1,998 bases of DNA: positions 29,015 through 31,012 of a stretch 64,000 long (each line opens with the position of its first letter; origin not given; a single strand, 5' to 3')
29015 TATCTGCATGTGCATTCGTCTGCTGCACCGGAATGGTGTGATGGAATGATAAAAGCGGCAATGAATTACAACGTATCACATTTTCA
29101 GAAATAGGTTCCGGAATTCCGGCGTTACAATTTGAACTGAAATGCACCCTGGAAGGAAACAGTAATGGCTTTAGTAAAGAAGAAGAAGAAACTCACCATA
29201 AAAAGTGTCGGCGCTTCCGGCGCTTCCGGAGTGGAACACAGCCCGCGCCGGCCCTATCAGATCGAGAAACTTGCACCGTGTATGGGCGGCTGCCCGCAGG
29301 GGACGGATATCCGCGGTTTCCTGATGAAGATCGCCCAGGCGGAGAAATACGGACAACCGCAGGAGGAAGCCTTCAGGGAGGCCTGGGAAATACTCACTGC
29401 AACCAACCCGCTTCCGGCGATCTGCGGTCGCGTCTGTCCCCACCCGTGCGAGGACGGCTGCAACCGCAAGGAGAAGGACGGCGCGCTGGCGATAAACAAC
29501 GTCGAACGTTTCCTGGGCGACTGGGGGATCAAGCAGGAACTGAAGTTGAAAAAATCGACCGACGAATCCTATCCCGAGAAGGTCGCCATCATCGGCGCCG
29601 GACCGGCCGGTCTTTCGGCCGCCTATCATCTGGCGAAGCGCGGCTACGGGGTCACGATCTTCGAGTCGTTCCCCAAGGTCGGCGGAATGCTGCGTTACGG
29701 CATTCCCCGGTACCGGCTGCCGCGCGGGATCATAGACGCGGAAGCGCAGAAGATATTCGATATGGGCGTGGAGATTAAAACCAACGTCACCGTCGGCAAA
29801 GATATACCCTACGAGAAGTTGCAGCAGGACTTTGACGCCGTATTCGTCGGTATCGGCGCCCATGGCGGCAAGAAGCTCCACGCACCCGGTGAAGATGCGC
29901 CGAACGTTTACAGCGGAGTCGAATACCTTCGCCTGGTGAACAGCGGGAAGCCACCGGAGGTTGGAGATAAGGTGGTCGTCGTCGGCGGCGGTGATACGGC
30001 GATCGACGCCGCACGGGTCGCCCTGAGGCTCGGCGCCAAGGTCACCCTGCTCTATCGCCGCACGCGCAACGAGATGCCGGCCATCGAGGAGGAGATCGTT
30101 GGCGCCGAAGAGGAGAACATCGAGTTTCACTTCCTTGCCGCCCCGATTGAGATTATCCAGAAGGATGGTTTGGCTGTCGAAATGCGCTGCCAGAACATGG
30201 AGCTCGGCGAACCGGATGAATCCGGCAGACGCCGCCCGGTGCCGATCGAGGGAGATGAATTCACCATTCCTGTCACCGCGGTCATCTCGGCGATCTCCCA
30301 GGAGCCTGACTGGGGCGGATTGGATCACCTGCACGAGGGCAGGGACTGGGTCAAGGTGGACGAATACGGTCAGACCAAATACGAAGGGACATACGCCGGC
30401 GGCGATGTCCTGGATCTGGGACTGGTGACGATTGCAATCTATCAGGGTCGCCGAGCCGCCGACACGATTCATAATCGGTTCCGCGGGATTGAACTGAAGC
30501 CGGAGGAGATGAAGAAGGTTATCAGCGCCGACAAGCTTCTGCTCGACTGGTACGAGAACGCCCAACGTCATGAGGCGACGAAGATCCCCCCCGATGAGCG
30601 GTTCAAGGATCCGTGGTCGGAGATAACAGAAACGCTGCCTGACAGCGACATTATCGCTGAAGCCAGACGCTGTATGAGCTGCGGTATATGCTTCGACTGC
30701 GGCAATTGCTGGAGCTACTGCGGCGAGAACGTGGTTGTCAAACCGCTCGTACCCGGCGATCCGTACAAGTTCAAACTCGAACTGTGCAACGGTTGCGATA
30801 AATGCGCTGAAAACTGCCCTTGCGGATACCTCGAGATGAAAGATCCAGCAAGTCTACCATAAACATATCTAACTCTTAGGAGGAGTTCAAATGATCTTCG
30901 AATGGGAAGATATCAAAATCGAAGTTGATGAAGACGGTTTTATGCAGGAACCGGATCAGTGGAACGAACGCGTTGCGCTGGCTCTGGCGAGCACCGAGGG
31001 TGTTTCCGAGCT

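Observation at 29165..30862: DsrL-type NAD(P)H oxidoreductase co-resident with DsrD in the same dsr operon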

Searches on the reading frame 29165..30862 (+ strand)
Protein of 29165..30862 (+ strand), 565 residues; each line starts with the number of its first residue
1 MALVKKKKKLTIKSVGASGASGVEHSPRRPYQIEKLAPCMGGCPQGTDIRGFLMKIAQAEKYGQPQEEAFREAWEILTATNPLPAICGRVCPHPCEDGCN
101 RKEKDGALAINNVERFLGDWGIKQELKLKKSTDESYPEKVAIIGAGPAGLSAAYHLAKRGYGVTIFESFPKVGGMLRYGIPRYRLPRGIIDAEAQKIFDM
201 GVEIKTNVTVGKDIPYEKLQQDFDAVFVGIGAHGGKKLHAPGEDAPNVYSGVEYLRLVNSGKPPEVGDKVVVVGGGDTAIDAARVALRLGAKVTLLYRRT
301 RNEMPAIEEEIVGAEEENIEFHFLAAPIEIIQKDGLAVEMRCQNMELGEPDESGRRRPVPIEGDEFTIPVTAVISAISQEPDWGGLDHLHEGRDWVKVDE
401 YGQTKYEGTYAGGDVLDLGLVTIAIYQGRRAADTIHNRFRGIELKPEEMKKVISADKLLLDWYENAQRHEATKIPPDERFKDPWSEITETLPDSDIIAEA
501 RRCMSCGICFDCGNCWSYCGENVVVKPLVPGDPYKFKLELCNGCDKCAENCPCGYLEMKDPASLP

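Call 3: search_protein_families(library=pfam, proteins=[window:29165-30862:+])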
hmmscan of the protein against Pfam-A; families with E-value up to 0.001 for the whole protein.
window:29165-30862:+ (565 aa): 15 families
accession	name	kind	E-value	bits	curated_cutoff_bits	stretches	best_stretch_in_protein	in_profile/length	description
PF07992.20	Pyr_redox_2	-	1.6e-30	107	26.1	1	139-428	2-291/291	Pyridine nucleotide-disulphide oxidoreductase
PF14691.11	Fer4_20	-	2.4e-18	66.4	25.8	1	37-124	30-111/113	Dihydroprymidine dehydrogenase domain II, 4Fe-4S cluster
PF00070.33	Pyr_redox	-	8.5e-14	52.3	22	1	269-335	1-71/82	Pyridine nucleotide-disulphide oxidoreductase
PF13738.12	Pyr_redox_3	-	4.2e-13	49.6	30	1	238-333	141-241/305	Pyridine nucleotide-disulphide oxidoreductase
PF12831.13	FAD_oxidored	-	5.8e-10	39.5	27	1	140-176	2-38/416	FAD dependent oxidoreductase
PF01266.30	DAO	-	1.2e-09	38.6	27.9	1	139-173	1-35/353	FAD dependent oxidoreductase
PF13450.12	NAD_binding_8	-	1.6e-09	38.3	21.9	1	142-177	1-36/68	NAD(P)-binding Rossmann-like domain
PF01262.27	AlaDh_PNT_C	-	1e-08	35.3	23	1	268-301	29-62/214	Alanine dehydrogenase/PNT, C-terminal domain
PF01946.23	Thi4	-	1.7e-07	31.2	26.2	1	138-198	18-77/235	Thi4 family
PF01134.28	GIDA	-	1.7e-07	31.1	22.1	1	139-167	1-30/391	Glucose inhibited division protein A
PF03486.20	HI0933_like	-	2e-07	31.2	50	1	139-174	2-37/244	HI0933-like protein Rossmann domain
PF01494.25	FAD_binding_3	-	6.3e-06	26.1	22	1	139-168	3-32/349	FAD binding domain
PF00890.30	FAD_binding_2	-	1.3e-05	25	20.4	1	140-176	2-38/414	FAD binding domain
PF13241.12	NAD_binding_7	-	5.7e-05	24.1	22.1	0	267-316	7-52/104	Putative NAD(P)-binding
PF01593.30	Amino_oxidase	-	0.00033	20.5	19.8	1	148-174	2-28/443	Flavin containing amine oxidoreductase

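Call 4: search_protein_families(library=ncbifam, proteins=[window:29165-30862:+])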
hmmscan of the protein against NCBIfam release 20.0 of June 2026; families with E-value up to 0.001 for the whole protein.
window:29165-30862:+ (565 aa): 89 families (the best 25 are shown)
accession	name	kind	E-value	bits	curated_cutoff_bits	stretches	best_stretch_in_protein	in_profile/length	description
NF009410.0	PRK12771.1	subfamily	3.3e-177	590.5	516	1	24-559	35-563/566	NAD(P)-binding protein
NF009454.0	PRK12814.1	equivalog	1.4e-120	403.7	916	1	36-515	101-580/657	putative NADPH-dependent glutamate synthase small subunit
NF009414.0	PRK12778.1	equivalog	4.9e-113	378.9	1103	1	37-439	337-749/752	bifunctional dihydroorotate dehydrogenase B NAD binding subunit/NADPH-dependent glutamate synthase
TIGR01316.1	gltA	equivalog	9.8e-102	341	471.75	1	34-437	33-447/449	NADPH-dependent glutamate synthase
TIGR03315.1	Se_ygfK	equivalog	2.9e-87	293.1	835.3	1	36-554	444-936/1012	putative selenate reductase subunit YgfK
TIGR01318.1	gltD_gamma_fam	subfamily_domain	3.9e-86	289.5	482.95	1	66-438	68-464/467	glutamate synthase, small subunit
NF010590.0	PRK13984.1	equivalog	5.8e-86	289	946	1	39-438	198-605/611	putative oxidoreductase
NF009413.0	PRK12775.1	equivalog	2.2e-80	270.8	1895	1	38-437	340-752/1006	putative trifunctional 2-polyprenylphenol hydroxylase/glutamate synthase subunit beta/ferritin domain-containing protein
NF009408.0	PRK12769.1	equivalog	1.9e-79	267.5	1003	1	69-437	257-649/659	formate-dependent uric acid utilization protein AegA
NF009451.0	PRK12809.1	equivalog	9.6e-71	238.9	1154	1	66-439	237-634/639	formate-dependent uric acid utilization protein YgfT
NF009415.0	PRK12779.1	equivalog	1.8e-70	237.9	1519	1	40-455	211-639/944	putative bifunctional glutamate synthase subunit beta/2-polyprenylphenol hydroxylase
NF009409.0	PRK12770.1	subfamily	3.8e-64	217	343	1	130-437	11-348/360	putative glutamate synthase subunit beta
TIGR01317.1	GOGAT_sm_gam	subfamily_domain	9.7e-58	196.2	447.7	2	67-436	73-475/485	glutamate synthase small subunit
NF045663.1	diclust_near_Sec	equivalog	5.3e-46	157.1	530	2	34-298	15-262/759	pyridine nucleotide-disulfide oxidoreductase/dicluster-binding protein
NF045599.1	bili_reduct_long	exception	7.9e-19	67.3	750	1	135-294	379-531/641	bilirubin reductase, long form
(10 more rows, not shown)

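Call 8: find_homologous_proteins(query=window:29165-30859:+, max_evalue=1e-20)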
Query window:29165-30859:+ (565 aa): 8000 proteins with E <= 1e-20 among 8000 candidates; the best 120 are listed.
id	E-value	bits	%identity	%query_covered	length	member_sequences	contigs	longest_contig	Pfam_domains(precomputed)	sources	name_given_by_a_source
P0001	0.0e+0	1323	100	100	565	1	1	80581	PF13450.13,PF07992.21,PF00070.34,PF03486.21,PF01134.29,PF01494.26,PF12831.14,PF01946.24,PF01266.31,PF14691.12,PF00890.31,PF13738.13,PF01262.28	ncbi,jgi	-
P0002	0.0e+0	1121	84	100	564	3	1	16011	PF13450.13,PF07992.21,PF00070.34,PF03486.21,PF01134.29,PF01494.26,PF12831.14,PF01946.24,PF01266.31,PF14691.12,PF00890.31,PF13738.13,PF01262.28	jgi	-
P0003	0.0e+0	1079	80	100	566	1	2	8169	PF13241.13,PF13450.13,PF07992.21,PF00070.34,PF03486.21,PF01134.29,PF01494.26,PF12831.14,PF01946.24,PF01266.31,PF01593.31,PF14691.12,PF00890.31,PF00291.32,PF13738.13,PF01262.28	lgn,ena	-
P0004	0.0e+0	1078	80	100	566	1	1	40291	PF13241.13,PF13450.13,PF07992.21,PF00070.34,PF03486.21,PF12838.13,PF01134.29,PF01494.26,PF12831.14,PF01946.24,PF01266.31,PF14691.12,PF00890.31,PF13738.13,PF01262.28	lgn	-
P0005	0.0e+0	1075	79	100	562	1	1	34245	PF13450.13,PF07992.21,PF00070.34,PF03486.21,PF01134.29,PF12831.14,PF01946.24,PF01266.31,PF14691.12,PF00890.31,PF13738.13,PF01262.28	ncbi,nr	ncbi:MAG: NAD(P)-binding protein [Candidatus Hatepunaea meridiana]|nr:NAD(P)-binding protein [Candid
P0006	0.0e+0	1054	78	100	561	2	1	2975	PF13241.13,PF13450.13,PF07992.21,PF00070.34,PF03486.21,PF01134.29,PF12831.14,PF01946.24,PF01266.31,PF01593.31,PF14691.12,PF00890.31,PF13738.13,PF01262.28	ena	-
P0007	0.0e+0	1040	78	100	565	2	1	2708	PF13241.13,PF13450.13,PF07992.21,PF00070.34,PF03486.21,PF01134.29,PF01494.26,PF12831.14,PF01946.24,PF01266.31,PF01593.31,PF14691.12,PF00890.31,PF13738.13,PF01262.28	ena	-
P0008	0.0e+0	1018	75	100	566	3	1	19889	PF13450.13,PF07992.21,PF00070.34,PF03486.21,PF01134.29,PF12831.14,PF01946.24,PF01266.31,PF01593.31,PF14691.12,PF00890.31,PF13738.13,PF01262.28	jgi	jgi:NADPH-dependent glutamate synthase beta subunit-like oxidoreductase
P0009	3.1e-296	1002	75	100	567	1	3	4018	PF13450.13,PF07992.21,PF00070.34,PF03486.21,PF01134.29,PF12831.14,PF01946.24,PF01266.31,PF01593.31,PF14691.12,PF00890.31,PF13738.13,PF01262.28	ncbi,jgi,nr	ncbi:MAG: FAD-dependent oxidoreductase [Calditrichaeota bacterium]|nr:FAD-dependent oxidoreductase [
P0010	6.0e-281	951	71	99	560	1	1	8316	PF13450.13,PF07992.21,PF00070.34,PF03486.21,PF01134.29,PF12831.14,PF01946.24,PF01266.31,PF01593.31,PF14691.12,PF00890.31,PF13738.13,PF01262.28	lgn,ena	-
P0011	2.5e-278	943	70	99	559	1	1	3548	PF13450.13,PF07992.21,PF00070.34,PF03486.21,PF01134.29,PF12831.14,PF01946.24,PF01266.31,PF01593.31,PF14691.12,PF00890.31,PF13738.13,PF01262.28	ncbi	ncbi:MAG: NAD(P)-binding protein [Calditrichota bacterium]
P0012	1.1e-277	940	71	96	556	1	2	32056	PF13450.13,PF07992.21,PF00070.34,PF03486.21,PF01134.29,PF12831.14,PF01946.24,PF01266.31,PF01593.31,PF14691.12,PF00890.31,PF13738.13,PF01262.28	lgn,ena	-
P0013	1.4e-277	940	71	99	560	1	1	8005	PF13450.13,PF07992.21,PF00070.34,PF03486.21,PF01134.29,PF12831.14,PF01946.24,PF01266.31,PF01593.31,PF14691.12,PF00890.31,PF13738.13,PF01262.28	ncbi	-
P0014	6.6e-276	935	69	99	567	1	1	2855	PF13450.13,PF07992.21,PF00070.34,PF03486.21,PF01134.29,PF12831.14,PF01946.24,PF01266.31,PF01593.31,PF14691.12,PF00890.31,PF13738.13,PF01262.28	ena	-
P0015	9.4e-276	934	70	96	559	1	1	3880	PF14697.12,PF13450.13,PF07992.21,PF00070.34,PF03486.21,PF01134.29,PF12831.14,PF01946.24,PF01266.31,PF14691.12,PF13738.13,PF01262.28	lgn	-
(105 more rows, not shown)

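Call 9: search_solved_structures(query=window:29165-30859:+, max_evalue=1e-10)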
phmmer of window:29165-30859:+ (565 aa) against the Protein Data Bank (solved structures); distinct sequences matched with E-value up to 1e-10: 16.
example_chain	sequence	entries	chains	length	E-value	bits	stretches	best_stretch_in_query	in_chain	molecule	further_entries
9bov_A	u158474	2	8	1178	3.6e-117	395.5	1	37-519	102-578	Molybdopterin oxidoreductase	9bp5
9n5u_A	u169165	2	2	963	1.2e-103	350.8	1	36-515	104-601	NfnA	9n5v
8oh5_C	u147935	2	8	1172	2.2e-90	307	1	37-515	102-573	Formate dehydrogenase-O, major subunit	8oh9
4ylf_B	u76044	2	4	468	1.5e-88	301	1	37-441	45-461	Dihydropyrimidine dehydrogenase subunit A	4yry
5jca_L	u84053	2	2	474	1.9e-88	300.7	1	35-437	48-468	NADH-dependent Ferredoxin:NADP Oxidoreductase (NfnI) subunit alpha | NADH-dependent Ferredoxin:NADP Oxidoreductase subunit alpha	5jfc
5vj7_A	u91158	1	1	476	2.4e-79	270.6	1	35-437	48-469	Oxidoreductase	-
6s6s_G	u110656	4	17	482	1.5e-63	218.4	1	67-438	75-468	Glutamate synthase [NADPH] small chain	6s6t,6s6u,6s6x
2vdc_G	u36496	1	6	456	1.7e-61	211.7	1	67-437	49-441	GLUTAMATE SYNTHASE [NADPH] SMALL CHAIN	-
7mfm_I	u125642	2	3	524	9.1e-43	149.8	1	43-302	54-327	Glutamate synthase (NADPH) small chain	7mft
1h7x_A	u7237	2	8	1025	1.8e-39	139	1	37-438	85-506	DIHYDROPYRIMIDINE DEHYDROGENASE | Dihydropyrimidine dehydrogenase [NADP(+)]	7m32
1gt8_A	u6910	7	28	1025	1.8e-39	139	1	37-438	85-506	DIHYDROPYRIMIDINE DEHYDROGENASE | Dihydropyrimidine dehydrogenase [NADP(+)]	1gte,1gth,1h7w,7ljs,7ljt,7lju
7m31_A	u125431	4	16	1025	1.8e-39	139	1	37-438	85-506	Dihydropyrimidine dehydrogenase [NADP(+)]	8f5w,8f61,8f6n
1cjc_A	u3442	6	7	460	5e-14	54.9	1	132-287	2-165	PROTEIN (ADRENODOXIN REDUCTASE) | ADRENODOXIN REDUCTASE | NADPH:ADRENODOXIN OXIDOREDUCTASE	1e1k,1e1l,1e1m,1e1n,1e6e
5mh4_A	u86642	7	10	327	6.4e-13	51.3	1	139-434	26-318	Thioredoxin reductase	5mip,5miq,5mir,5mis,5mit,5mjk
1lqt_A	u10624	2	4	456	4.4e-11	45.2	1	137-287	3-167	FprA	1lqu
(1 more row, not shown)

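Call 32: find_related_loci(query=A1, collection=genome_contigs, flank=10000)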
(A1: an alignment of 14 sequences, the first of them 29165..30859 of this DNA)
Query A1 (565 aa) in genome_contigs; peptide patterns used: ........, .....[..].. (x = any residue, [..] = any of these).
600 stretches matched a pattern (row limit reached: there are more); 594 encode a relative of the query (tblastn E <= 1e-3); the best 80 are kept; 80 distinct loci.
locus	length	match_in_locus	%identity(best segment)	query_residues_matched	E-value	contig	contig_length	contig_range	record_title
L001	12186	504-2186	79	1-564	0e+0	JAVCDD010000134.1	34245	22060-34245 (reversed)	MAG: Candidatus Hatepunaea meridiana isolate MAG_3300035698_979 Ga0374944_591215, whole genome shotgun sequence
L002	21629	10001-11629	61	17-559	0e+0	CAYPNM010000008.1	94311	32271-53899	MAG TPA_asm: uncultured Ignavibacteriaceae bacterium isolate binchicken_co150_475 genome assembly, contig: NODE_349_leng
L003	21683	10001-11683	63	1-559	0e+0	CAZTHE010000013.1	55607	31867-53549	MAG TPA_asm: uncultured Acidobacteriota bacterium isolate SRP192927_co6_54 genome assembly, contig: NODE_747_length_5560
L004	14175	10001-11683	58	1-559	0e+0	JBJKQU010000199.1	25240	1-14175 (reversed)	MAG: Candidatus Kryptoniota bacterium isolate Bin_42 S1Ck127_1583779_flag_0_multi_9.9964_len_25240, whole genome shotgun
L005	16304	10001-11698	60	1-563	0e+0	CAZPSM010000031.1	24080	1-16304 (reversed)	MAG TPA_asm: uncultured Hyphomicrobiales bacterium isolate binchicken_co135_216 genome assembly, contig: NODE_3668_lengt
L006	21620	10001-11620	58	24-563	0e+0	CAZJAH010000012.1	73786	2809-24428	MAG TPA_asm: uncultured Hyphomicrobiales bacterium isolate SRP252850_co1_147 genome assembly, contig: NODE_363_length_73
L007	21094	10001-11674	61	1-559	0e+0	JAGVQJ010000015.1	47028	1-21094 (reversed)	MAG: Calditrichaeota bacterium isolate DeMMO3_2 c_000000089743, whole genome shotgun sequence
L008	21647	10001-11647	60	11-563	0e+0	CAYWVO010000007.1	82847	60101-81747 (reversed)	MAG TPA_asm: uncultured Ignavibacteria bacterium isolate SRP141376_co1_44 genome assembly, contig: NODE_751_length_82847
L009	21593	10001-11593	59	29-559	0e+0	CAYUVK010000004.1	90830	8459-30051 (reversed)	MAG TPA_asm: uncultured Ignavibacteriaceae bacterium isolate SRP214966_co4_500 genome assembly, contig: NODE_79_length_9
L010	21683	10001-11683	59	1-559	0e+0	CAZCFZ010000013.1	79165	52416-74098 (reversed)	MAG TPA_asm: uncultured Ignavibacteriaceae bacterium isolate binchicken_co163_392 genome assembly, contig: NODE_293_leng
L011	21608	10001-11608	60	24-559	0e+0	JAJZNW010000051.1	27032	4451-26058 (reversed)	MAG: Bacteroidetes bacterium isolate MAS4.bin38 NODE_1703_length_27032_cov_3.541907, whole genome shotgun sequence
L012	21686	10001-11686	59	1-563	0e+0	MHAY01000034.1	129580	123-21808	MAG: Ignavibacteria bacterium RIFOXYC2_FULL_35_21 rifoxyc2_full_scaffold_216, whole genome shotgun sequence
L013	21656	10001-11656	57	1-558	0e+0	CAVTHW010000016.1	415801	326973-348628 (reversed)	MAG: Bryobacterales bacterium isolate MFD05942.bin.1.91 genome assembly, contig: contig_43096, whole genome shotgun sequ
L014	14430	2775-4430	56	1-558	0e+0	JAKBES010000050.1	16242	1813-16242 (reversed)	MAG: Acidobacteria bacterium isolate BP8.bin17 NODE_5054_length_16242_cov_2.003909, whole genome shotgun sequence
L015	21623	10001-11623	56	23-561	0e+0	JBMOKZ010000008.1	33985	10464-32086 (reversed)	MAG: Candidatus Zixiibacteriota bacterium isolate Betzabe_MAG011 MAG011_8, whole genome shotgun sequence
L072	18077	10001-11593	43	30-559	3e-127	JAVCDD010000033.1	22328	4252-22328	MAG: Candidatus Hatepunaea meridiana isolate MAG_3300035698_979 Ga0374944_591140, whole genome shotgun sequence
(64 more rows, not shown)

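Call 37: search_protein_representatives(protein=window:29165-30859:+)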
Query: 565 residues. Proteins with E-value up to 0.001 (for the whole library): 24647; up to 1e-10: 12963; up to 1e-30: 4665. The best 150 are listed.
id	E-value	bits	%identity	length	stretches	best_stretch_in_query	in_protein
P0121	1.3e-187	641.3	55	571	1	4-558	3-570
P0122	5.8e-175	599.6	48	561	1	1-558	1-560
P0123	6.6e-166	569.7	53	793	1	33-510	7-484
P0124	5.1e-164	563.5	49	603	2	26-290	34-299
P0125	1.4e-159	548.8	47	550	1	4-559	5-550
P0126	1.8e-150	518.7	47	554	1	21-556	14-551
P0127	2.1e-148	511.9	47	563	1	29-557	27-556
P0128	4.9e-145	500.8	45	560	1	16-558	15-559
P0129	2.8e-142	491.6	46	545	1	1-558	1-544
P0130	1.3e-139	482.9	45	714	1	21-562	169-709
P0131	8.2e-137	473.6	46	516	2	14-377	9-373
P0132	4.1e-134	464.7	42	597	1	9-557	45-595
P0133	9.1e-131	453.7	44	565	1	21-558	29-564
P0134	3.9e-130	451.6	42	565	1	10-558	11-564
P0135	8.6e-129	447.1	47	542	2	1-398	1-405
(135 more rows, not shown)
